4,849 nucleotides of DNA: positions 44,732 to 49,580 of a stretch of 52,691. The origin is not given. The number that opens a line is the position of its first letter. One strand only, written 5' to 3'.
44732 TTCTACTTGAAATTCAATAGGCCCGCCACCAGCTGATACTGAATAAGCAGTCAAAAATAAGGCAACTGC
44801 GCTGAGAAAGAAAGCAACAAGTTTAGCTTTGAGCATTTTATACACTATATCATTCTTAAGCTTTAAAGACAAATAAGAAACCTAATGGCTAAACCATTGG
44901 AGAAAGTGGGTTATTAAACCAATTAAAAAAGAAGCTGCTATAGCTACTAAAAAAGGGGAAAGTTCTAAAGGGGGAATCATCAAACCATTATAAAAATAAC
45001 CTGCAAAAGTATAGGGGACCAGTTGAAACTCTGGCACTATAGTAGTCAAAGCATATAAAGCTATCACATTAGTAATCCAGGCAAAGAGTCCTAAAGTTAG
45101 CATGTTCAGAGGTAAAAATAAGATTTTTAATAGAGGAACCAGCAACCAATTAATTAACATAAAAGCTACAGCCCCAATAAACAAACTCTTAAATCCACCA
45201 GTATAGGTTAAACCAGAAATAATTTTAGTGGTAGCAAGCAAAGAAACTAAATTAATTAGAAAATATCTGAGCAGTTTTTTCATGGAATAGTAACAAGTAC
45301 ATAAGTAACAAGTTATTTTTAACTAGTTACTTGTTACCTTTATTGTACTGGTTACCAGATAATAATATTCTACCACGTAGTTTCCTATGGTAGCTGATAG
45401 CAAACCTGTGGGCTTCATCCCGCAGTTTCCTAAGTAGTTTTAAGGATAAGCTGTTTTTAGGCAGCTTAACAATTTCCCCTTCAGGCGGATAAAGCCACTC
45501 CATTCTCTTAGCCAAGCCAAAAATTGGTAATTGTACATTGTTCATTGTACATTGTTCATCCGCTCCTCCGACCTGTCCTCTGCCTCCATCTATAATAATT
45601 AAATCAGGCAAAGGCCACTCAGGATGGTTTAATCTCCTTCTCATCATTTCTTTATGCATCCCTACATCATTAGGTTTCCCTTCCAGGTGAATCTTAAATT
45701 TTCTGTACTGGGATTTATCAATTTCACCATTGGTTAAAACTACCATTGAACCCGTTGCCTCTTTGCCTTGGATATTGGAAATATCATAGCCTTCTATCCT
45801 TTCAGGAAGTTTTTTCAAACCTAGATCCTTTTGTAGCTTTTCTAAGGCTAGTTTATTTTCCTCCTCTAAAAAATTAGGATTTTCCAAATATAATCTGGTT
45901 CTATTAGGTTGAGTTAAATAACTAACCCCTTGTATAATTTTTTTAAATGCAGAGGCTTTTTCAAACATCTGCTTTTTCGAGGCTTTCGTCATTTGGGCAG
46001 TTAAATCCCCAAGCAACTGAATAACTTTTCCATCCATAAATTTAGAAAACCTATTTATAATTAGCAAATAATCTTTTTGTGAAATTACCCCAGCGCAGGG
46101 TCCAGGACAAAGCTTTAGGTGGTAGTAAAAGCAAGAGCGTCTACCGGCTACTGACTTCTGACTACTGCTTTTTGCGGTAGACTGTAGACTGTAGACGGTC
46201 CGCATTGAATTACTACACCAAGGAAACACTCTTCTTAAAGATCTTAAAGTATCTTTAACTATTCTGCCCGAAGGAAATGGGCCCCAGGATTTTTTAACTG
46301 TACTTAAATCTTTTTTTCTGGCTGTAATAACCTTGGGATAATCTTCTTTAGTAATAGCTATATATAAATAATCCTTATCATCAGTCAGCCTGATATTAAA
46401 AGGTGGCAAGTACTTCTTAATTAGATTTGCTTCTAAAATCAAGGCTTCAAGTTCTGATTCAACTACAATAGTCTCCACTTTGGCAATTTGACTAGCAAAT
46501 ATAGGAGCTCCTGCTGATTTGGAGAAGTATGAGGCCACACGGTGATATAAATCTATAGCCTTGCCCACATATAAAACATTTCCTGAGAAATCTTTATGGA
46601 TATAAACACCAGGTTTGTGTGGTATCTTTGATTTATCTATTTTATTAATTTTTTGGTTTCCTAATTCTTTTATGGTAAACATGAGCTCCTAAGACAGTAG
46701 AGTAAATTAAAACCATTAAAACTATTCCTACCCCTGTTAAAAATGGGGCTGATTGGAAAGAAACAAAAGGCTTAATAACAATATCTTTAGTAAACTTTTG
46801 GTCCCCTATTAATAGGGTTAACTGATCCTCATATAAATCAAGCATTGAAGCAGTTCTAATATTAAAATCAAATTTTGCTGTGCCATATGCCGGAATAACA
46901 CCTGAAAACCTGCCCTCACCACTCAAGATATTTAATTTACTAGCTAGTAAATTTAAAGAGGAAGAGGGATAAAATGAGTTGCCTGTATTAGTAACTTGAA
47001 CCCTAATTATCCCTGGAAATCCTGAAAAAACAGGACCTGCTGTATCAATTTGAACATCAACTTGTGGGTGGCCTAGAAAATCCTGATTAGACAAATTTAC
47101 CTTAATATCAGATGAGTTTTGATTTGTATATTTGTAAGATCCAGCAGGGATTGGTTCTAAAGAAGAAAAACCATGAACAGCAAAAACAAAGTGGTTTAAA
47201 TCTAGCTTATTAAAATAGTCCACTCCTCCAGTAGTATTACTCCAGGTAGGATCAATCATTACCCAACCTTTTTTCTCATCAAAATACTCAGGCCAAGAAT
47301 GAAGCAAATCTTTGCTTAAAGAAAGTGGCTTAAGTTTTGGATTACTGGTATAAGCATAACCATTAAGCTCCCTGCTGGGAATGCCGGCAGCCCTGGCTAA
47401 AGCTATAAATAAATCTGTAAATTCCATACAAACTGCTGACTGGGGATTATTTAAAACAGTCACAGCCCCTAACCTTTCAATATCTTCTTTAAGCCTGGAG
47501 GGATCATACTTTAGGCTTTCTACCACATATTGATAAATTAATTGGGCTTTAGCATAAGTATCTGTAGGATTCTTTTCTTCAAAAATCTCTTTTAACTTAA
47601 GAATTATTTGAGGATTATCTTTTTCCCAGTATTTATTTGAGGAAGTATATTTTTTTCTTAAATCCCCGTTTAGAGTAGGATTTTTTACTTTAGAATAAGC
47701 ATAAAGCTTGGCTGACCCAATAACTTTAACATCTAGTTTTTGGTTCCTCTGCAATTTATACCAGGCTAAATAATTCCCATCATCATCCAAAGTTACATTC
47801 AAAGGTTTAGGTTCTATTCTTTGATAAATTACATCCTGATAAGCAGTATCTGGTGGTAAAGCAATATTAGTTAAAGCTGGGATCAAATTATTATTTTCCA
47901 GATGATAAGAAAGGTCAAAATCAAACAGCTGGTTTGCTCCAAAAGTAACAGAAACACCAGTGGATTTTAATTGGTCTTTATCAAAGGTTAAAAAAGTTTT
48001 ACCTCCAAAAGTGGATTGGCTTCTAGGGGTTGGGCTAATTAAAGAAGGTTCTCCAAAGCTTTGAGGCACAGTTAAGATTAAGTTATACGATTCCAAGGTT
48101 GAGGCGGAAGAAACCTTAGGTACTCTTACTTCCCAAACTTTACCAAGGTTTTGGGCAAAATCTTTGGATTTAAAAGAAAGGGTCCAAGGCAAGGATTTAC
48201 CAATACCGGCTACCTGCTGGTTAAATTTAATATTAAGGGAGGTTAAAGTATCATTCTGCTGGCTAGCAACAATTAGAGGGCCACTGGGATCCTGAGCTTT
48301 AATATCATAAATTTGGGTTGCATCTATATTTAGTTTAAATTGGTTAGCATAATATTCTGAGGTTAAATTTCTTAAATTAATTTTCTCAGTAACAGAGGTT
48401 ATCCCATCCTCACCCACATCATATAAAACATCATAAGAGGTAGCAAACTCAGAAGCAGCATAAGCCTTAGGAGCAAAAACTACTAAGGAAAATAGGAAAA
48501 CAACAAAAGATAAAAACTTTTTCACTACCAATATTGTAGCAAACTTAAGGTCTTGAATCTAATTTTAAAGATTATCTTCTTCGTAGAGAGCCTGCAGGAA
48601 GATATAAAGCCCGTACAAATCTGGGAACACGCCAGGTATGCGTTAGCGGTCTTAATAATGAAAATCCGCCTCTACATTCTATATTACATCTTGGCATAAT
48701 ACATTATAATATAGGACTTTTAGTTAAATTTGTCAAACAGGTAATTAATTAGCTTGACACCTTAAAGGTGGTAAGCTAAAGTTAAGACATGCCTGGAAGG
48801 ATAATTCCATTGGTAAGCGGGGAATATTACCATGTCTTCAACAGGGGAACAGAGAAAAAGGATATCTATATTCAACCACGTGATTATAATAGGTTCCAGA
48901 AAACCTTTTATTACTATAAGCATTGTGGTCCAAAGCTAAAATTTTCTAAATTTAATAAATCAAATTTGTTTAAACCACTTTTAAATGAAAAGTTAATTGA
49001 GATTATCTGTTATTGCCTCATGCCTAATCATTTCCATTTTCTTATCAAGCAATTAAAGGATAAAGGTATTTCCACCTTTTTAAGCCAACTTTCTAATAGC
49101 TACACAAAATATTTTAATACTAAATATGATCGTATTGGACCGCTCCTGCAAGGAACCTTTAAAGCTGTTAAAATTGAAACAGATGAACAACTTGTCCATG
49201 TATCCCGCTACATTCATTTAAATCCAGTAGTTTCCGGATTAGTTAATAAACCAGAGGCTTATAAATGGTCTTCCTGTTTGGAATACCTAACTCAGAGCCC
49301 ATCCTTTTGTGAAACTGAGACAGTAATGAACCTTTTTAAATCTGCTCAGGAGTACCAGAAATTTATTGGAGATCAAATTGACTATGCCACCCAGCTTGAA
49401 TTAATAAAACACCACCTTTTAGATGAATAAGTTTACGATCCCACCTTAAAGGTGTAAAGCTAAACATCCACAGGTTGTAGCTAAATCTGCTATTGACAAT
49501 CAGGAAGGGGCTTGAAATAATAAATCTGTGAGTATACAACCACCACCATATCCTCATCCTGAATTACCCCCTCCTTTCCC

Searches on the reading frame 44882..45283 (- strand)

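Call 17: search_protein_families(library=pfam, proteins=[window:44882-45283:-], max_evalue=0.001)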
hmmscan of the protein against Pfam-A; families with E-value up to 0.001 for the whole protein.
window:44882-45283:- (133 aa): 1 family
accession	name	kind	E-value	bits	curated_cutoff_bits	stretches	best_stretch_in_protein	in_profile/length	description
PF04020.18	Phage_holin_4_2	-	7.6e-16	59.1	28.8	1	4-90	3-88/105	Mycobacterial 4 TMS phage holin, superfamily IV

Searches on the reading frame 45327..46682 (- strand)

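Call 17: search_protein_families(library=pfam, proteins=[window:45327-46682:-], max_evalue=0.001)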
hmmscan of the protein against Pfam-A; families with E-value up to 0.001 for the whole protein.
window:45327-46682:- (451 aa): 2 families
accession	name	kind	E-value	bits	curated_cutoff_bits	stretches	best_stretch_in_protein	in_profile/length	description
PF08459.17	UvrC_RNaseH_dom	-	7.7e-45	153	22.3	1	284-429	1-159/159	UvrC RNAse H endonuclease domain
PF01541.30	GIY-YIG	-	5.1e-07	30.3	22.6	1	24-93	2-74/78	GIY-YIG catalytic domain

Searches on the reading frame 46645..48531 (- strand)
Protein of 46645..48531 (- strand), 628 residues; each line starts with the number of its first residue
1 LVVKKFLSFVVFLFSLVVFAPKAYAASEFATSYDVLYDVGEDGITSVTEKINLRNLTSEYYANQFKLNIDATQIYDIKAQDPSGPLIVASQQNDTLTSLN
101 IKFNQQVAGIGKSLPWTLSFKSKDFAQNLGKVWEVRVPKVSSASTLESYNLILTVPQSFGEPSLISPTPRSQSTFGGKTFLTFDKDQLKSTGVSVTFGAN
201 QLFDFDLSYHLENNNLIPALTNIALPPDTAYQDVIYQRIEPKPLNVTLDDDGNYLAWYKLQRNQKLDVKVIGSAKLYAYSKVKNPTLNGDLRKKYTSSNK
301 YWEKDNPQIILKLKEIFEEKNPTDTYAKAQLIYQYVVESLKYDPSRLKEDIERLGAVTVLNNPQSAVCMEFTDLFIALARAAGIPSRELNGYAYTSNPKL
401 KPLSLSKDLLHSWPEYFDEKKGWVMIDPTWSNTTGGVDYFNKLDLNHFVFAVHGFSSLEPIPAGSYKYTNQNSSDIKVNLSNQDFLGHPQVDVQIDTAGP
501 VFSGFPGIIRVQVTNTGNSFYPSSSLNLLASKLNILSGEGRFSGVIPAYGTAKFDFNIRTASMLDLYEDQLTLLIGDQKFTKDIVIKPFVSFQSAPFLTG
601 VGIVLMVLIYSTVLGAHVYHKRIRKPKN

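Call 17: search_protein_families(library=pfam, proteins=[window:46645-48531:-], max_evalue=0.001)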
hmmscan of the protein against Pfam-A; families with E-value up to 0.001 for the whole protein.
window:46645-48531:- (628 aa): 1 family
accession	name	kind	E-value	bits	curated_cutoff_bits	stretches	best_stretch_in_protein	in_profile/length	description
PF01841.26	Transglut_core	-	1.3e-18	67.6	23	1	321-428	10-108/108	Transglutaminase-like superfamily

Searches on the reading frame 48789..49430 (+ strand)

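Call 17: search_protein_families(library=pfam, proteins=[window:48789-49430:+], max_evalue=0.001)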
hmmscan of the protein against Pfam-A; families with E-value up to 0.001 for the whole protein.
window:48789-49430:+ (213 aa): 1 family
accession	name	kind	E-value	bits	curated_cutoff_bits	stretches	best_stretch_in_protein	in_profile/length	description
PF01797.21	Y1_Tnp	-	2.5e-08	34.5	23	1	59-143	30-119/121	Transposase IS200 like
